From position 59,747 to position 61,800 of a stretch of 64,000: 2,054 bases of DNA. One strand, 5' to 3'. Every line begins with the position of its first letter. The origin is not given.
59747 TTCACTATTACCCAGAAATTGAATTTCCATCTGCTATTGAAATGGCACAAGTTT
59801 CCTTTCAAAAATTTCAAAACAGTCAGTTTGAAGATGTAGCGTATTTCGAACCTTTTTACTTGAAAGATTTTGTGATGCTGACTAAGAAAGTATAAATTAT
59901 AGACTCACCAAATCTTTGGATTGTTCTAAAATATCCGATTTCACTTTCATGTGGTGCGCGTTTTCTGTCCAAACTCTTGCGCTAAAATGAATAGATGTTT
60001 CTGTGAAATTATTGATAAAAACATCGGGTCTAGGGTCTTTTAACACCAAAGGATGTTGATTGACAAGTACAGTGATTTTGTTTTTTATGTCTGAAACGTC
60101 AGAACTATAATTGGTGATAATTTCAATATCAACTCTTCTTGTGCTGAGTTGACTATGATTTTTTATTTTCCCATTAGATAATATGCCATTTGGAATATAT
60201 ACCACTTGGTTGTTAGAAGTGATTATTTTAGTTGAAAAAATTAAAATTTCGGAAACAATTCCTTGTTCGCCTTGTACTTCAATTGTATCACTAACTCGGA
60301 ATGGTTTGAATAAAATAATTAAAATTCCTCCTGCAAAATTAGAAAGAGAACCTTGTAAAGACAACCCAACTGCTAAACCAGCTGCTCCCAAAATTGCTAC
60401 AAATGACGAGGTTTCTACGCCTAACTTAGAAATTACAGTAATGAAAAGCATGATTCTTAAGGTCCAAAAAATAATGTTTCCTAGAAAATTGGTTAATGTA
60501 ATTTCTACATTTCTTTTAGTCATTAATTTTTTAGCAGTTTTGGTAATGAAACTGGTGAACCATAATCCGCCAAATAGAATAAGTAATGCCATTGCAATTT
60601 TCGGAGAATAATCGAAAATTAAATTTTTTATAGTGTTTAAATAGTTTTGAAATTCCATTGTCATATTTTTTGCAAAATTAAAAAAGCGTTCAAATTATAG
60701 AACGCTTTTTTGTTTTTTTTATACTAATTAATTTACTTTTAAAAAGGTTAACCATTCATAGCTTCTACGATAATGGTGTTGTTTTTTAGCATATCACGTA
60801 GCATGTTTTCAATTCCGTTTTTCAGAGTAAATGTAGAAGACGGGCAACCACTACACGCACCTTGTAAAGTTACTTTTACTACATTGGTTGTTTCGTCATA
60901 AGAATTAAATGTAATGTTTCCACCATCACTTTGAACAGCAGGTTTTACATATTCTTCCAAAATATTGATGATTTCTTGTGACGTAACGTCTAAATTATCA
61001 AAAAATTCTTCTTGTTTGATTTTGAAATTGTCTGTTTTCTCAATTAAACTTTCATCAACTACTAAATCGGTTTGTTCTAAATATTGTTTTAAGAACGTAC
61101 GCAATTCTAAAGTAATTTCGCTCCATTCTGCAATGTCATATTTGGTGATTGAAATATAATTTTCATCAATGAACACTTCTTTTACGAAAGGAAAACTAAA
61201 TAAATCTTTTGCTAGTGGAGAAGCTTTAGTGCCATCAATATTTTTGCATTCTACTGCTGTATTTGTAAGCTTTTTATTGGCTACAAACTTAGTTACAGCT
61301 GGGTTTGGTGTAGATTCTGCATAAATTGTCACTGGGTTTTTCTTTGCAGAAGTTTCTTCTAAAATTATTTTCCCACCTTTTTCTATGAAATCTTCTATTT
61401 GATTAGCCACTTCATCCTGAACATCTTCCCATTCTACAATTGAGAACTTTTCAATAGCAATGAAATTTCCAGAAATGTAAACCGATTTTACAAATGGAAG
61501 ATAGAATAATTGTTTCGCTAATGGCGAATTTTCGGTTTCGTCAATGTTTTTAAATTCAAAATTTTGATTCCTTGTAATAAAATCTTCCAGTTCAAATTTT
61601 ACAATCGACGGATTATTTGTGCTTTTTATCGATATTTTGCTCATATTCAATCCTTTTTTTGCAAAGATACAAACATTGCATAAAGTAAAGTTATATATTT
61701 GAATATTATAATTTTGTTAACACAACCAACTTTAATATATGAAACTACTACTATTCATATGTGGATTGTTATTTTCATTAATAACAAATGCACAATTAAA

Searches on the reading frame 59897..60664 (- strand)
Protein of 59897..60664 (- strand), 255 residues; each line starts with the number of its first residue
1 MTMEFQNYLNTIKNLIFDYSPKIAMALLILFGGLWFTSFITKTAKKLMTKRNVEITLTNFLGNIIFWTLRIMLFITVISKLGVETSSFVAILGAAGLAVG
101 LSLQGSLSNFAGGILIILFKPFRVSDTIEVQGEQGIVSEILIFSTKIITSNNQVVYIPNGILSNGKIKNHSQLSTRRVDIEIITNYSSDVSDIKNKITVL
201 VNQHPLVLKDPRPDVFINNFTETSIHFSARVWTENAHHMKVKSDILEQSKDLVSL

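Call 31: search_protein_families(library=pfam, proteins=[window:59897-60664:-], max_evalue=0.001)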
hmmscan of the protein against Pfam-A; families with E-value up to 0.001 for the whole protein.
window:59897-60664:- (255 aa): 4 families
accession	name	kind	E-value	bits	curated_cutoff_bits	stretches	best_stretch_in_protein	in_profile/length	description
PF00924.24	MS_channel_2nd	-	8.7e-18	64.6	20.2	1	106-171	2-67/68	Mechanosensitive ion channel, beta-domain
PF05552.17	MS_channel_1st_1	-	1.6e-09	38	22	1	8-55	2-49/50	Mechanosensitive ion channel, conserved TM helix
PF21082.3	MS_channel_3rd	-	5.2e-09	36.9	21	1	179-248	2-76/88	Mechanosensitive ion channel MscS, C-terminal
PF21088.3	MS_channel_1st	-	4.1e-06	27.1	23.1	1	71-104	9-42/42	Mechanosensitive ion channel, transmembrane helices 2/3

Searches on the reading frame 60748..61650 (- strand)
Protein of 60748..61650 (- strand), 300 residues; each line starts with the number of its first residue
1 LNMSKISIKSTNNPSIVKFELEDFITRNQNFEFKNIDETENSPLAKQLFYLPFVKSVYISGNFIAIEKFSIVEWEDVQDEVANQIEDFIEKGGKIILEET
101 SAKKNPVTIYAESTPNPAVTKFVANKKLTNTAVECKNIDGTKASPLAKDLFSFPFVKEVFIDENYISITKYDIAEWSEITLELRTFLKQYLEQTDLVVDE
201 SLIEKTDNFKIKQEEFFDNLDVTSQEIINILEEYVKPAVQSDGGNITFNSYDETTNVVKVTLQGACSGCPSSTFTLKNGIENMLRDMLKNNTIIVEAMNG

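Call 31: search_protein_families(library=pfam, proteins=[window:60748-61650:-], max_evalue=0.001)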
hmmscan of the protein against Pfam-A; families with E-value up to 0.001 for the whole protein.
window:60748-61650:- (300 aa): 2 families
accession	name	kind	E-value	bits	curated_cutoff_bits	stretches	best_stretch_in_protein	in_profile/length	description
PF08712.16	Nfu_N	-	1.6e-52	175.9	27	2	109-193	1-87/88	Scaffold protein Nfu/NifU N terminal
PF01106.22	NifU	-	5.1e-24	84.6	27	1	229-292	3-64/67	NifU-like domain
